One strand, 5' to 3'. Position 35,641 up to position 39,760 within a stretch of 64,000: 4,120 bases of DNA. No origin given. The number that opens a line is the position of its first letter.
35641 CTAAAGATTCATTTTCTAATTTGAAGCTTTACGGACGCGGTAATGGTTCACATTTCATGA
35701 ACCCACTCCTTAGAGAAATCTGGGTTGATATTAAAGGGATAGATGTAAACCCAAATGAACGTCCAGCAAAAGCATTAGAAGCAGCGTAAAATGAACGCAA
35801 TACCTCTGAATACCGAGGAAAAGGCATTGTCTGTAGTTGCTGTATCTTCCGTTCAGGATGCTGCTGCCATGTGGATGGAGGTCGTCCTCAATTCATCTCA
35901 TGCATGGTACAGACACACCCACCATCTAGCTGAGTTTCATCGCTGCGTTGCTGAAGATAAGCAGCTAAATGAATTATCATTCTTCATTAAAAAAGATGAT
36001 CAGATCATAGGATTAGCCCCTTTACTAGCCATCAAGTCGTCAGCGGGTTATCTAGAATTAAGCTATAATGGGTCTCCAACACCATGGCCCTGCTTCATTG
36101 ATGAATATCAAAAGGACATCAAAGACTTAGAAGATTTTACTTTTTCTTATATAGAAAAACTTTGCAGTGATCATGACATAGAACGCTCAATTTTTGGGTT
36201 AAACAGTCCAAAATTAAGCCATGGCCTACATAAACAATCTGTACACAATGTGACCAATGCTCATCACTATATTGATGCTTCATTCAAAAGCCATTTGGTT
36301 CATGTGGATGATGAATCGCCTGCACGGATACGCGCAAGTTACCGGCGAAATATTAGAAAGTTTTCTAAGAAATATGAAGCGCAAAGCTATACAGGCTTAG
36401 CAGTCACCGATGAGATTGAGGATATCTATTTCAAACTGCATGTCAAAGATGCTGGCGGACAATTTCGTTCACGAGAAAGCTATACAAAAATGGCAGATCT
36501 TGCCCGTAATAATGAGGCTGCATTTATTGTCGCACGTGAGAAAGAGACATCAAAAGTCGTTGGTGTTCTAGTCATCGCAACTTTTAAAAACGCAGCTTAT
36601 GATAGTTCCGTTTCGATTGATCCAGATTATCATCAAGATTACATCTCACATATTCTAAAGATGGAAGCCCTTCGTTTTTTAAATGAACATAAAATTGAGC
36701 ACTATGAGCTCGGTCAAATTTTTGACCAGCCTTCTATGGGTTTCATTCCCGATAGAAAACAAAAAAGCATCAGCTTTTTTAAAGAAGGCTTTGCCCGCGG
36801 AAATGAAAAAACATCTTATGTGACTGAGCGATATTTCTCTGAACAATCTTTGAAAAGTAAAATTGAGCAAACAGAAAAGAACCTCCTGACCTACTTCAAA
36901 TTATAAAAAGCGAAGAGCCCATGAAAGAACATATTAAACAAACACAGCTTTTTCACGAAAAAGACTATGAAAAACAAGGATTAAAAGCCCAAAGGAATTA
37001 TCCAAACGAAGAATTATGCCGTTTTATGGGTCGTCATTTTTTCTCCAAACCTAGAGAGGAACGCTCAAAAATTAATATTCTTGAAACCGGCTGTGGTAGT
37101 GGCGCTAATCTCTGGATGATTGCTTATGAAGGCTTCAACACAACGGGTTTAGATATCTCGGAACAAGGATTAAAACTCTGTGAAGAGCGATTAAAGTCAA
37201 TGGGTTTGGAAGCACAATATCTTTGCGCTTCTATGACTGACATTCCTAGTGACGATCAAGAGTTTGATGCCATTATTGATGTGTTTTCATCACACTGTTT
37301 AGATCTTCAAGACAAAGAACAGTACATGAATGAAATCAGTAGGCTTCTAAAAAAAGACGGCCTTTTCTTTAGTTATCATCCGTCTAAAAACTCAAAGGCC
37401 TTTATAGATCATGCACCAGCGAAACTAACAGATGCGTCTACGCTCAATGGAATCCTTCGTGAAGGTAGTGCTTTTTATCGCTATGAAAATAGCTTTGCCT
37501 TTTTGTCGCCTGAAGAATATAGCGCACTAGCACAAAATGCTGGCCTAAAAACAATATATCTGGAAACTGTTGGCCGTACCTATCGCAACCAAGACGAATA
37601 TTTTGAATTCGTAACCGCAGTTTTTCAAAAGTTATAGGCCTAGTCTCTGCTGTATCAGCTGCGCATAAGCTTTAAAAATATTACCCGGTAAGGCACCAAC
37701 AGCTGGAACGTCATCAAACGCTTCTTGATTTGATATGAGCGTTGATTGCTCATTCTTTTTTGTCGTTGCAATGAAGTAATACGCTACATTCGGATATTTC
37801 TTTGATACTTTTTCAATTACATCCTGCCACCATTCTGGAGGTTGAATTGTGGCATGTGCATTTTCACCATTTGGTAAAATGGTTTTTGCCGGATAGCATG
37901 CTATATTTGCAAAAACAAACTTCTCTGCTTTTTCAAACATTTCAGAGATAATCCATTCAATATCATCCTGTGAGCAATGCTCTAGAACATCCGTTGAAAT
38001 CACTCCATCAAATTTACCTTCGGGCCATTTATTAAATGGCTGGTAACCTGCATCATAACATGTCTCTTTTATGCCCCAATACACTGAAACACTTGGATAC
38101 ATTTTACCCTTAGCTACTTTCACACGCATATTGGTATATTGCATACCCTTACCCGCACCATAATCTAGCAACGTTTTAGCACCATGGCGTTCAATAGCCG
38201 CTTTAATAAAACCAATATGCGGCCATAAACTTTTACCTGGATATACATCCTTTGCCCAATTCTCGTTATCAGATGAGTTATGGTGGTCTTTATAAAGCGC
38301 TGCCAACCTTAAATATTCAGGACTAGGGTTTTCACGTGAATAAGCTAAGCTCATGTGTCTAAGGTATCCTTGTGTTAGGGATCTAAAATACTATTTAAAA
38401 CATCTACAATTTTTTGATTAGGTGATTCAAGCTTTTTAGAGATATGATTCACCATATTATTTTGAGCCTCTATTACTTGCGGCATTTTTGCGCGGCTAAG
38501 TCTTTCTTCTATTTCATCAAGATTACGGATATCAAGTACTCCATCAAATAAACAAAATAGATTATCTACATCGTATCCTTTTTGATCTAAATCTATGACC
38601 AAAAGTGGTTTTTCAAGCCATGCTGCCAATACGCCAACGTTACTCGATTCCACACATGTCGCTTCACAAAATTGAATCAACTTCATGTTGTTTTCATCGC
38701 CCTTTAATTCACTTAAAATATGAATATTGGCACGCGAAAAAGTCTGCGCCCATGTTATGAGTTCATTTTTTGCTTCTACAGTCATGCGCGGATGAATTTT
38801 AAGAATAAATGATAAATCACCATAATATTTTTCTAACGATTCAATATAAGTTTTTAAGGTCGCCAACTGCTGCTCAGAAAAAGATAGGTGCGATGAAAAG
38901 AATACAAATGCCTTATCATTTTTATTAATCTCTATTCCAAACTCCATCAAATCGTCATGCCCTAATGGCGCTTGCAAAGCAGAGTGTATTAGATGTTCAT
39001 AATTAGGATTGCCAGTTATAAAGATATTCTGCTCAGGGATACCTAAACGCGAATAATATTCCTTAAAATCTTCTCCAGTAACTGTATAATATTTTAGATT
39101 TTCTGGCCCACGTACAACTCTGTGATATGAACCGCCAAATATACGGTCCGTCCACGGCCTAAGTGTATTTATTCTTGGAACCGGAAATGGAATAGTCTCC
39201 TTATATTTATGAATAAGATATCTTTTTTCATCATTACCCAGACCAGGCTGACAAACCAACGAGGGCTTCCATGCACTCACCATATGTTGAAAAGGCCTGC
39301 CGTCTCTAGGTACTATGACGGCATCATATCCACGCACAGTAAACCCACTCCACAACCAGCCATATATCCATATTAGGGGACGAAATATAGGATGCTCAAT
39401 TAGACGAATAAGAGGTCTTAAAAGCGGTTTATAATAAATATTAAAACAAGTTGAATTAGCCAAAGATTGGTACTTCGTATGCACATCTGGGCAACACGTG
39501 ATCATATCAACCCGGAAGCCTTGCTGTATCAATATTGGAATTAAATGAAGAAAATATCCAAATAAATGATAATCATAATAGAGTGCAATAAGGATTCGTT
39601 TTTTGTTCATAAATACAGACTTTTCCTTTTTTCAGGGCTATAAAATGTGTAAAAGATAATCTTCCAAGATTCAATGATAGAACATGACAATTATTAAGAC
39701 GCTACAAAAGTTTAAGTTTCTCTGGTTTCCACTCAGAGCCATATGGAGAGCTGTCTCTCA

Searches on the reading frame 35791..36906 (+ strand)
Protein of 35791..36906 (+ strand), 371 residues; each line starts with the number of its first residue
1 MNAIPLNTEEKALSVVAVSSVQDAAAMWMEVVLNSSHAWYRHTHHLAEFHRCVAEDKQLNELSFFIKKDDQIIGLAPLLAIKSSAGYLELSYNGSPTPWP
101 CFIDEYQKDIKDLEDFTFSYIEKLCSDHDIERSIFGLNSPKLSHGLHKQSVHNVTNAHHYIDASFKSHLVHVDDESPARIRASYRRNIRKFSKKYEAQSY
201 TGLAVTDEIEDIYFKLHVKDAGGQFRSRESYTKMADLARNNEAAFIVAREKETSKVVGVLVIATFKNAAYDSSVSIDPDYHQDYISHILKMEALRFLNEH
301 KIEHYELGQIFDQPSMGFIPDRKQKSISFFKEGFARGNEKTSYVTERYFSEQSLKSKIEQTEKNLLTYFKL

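Call 17: search_protein_families(library=pfam, proteins=[window:35791-36906:+])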
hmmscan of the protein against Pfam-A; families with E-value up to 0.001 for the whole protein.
window:35791-36906:+ (371 aa): 1 family
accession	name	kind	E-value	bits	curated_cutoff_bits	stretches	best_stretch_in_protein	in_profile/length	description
PF13480.13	Acetyltransf_6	-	1.2e-05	25.9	22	1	183-308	2-135/143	Acetyltransferase (GNAT) domain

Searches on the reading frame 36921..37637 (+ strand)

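Call 17: search_protein_families(library=pfam, proteins=[window:36921-37637:+])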
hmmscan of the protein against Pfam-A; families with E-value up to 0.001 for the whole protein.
window:36921-37637:+ (238 aa): 10 families
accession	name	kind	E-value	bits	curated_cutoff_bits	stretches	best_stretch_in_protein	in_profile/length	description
PF13649.12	Methyltransf_25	-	7.7e-20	71.8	27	1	53-147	1-97/97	Methyltransferase domain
PF08241.18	Methyltransf_11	-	1.4e-18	67.7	21.2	1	54-150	1-94/95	Methyltransferase domain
PF13847.12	Methyltransf_31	-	7e-16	58.7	27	1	48-178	2-131/145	Methyltransferase domain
PF08242.18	Methyltransf_12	-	6.5e-13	49.7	30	1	54-149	1-98/98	Methyltransferase domain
PF13489.12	Methyltransf_23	-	4.3e-10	40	27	1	39-212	14-162/164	Methyltransferase domain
PF01209.24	Ubie_methyltran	-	2e-09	37.6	20.1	1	40-213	38-217/233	ubiE/COQ5 methyltransferase family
PF02353.26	CMAS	-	1e-06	28.7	27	1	52-151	65-164/273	Mycolic acid cyclopropane synthetase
PF05724.17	TPMT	-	9.9e-06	25.8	26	1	39-149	28-151/218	Thiopurine S-methyltransferase (TPMT)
PF07942.18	CARME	-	0.00013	21.8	27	1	15-80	25-88/268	Carnosine N-methyltransferase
PF03291.22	mRNA_G-N7_MeTrfase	-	0.00021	21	26.6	1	35-155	47-184/315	mRNA (guanine-N(7))-methyltransferase domain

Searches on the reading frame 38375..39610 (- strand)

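Call 17: search_protein_families(library=pfam, proteins=[window:38375-39610:-])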
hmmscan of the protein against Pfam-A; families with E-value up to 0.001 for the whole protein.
window:38375-39610:- (411 aa): 1 family
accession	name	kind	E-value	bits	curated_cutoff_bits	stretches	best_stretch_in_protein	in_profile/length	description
PF02350.25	Epimerase_2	-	2.7e-08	33.5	30.6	1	178-339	129-284/347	UDP-N-acetylglucosamine 2-epimerase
